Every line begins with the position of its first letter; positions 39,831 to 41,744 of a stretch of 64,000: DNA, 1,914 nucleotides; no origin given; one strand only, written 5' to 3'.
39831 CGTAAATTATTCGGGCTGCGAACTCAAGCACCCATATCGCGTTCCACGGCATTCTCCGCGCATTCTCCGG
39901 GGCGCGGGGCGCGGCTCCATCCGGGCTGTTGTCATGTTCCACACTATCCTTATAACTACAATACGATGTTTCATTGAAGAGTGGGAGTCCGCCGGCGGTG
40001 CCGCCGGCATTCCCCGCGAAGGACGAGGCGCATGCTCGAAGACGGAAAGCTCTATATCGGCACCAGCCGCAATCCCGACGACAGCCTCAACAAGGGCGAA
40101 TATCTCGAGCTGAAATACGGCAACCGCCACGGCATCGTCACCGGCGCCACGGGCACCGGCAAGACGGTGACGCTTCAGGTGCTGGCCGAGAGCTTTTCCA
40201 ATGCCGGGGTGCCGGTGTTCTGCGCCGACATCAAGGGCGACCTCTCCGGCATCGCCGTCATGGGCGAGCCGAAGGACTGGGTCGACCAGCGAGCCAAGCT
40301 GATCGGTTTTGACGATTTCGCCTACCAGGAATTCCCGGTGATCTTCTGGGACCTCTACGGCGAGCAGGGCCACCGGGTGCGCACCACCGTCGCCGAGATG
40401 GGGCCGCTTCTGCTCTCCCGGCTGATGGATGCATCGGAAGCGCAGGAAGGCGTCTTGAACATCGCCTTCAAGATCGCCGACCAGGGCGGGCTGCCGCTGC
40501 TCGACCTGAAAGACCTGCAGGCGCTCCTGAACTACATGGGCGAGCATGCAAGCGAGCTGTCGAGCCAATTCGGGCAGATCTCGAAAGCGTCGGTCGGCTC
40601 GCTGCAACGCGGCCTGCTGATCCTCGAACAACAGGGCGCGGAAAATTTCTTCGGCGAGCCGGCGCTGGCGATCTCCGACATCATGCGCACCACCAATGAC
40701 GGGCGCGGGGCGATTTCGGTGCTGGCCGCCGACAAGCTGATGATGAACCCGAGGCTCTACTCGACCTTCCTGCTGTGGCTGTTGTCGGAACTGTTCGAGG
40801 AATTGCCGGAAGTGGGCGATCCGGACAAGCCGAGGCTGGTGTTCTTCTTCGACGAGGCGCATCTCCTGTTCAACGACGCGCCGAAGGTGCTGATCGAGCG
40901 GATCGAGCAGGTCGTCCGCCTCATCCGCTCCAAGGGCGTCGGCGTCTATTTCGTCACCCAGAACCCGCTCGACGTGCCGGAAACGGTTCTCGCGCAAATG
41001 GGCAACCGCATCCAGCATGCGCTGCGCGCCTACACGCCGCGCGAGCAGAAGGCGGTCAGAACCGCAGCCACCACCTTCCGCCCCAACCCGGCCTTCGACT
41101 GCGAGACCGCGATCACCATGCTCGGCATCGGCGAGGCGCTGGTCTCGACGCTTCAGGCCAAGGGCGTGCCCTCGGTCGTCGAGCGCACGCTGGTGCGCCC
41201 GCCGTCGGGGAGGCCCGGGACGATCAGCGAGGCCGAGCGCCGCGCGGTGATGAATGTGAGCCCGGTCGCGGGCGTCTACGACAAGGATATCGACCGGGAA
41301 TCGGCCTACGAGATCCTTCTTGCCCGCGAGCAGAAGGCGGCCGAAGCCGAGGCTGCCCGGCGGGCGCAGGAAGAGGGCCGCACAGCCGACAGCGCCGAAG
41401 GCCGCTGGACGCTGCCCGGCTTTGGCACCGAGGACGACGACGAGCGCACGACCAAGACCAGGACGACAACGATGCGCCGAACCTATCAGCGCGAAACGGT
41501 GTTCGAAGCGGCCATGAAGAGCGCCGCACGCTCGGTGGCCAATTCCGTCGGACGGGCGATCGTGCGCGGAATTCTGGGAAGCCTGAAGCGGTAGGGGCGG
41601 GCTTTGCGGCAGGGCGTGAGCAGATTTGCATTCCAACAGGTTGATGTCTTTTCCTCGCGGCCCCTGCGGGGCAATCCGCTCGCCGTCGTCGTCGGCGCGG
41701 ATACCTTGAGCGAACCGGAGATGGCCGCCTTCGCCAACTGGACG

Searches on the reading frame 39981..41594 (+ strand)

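Call 82: search_protein_families(library=pfam, proteins=[window:39981-41594:+], max_evalue=0.01)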
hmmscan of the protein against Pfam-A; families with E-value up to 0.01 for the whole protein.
window:39981-41594:+ (537 aa): 10 families
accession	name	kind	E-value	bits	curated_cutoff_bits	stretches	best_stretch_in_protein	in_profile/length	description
PF05872.18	HerA_C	-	3.1e-241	801.8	22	1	30-535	3-497/502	Helicase HerA-like C-terminal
PF13401.12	AAA_22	-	7.6e-06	26.7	27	1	47-85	4-42/130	AAA domain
PF01935.23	DUF87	-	6.7e-05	23.5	23.2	1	45-197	20-155/220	Helicase HerA, central domain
PF01580.24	FtsK_SpoIIIE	-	0.00017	21.5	24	1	36-71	27-62/221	FtsK/SpoIIIE family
PF04851.21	ResIII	-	0.00026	21.4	22.5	1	43-75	18-50/164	Type III restriction enzyme, res subunit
PF13604.12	AAA_30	-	0.0017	18.6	27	1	47-81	17-51/191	AAA domain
PF12846.13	AAA_10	-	0.003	17.1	27.5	0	261-336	219-290/362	AAA-like domain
PF09848.15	SLFN-g3_helicase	-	0.0033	17.2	24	0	52-70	5-23/354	Schlafen group 3, DNA/RNA helicase domain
PF00437.27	T2SSE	-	0.0035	16.5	24.9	1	52-72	146-166/370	Type II/IV secretion system protein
PF13191.12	AAA_16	-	0.0045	18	32.6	0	49-77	25-53/167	AAA ATPase domain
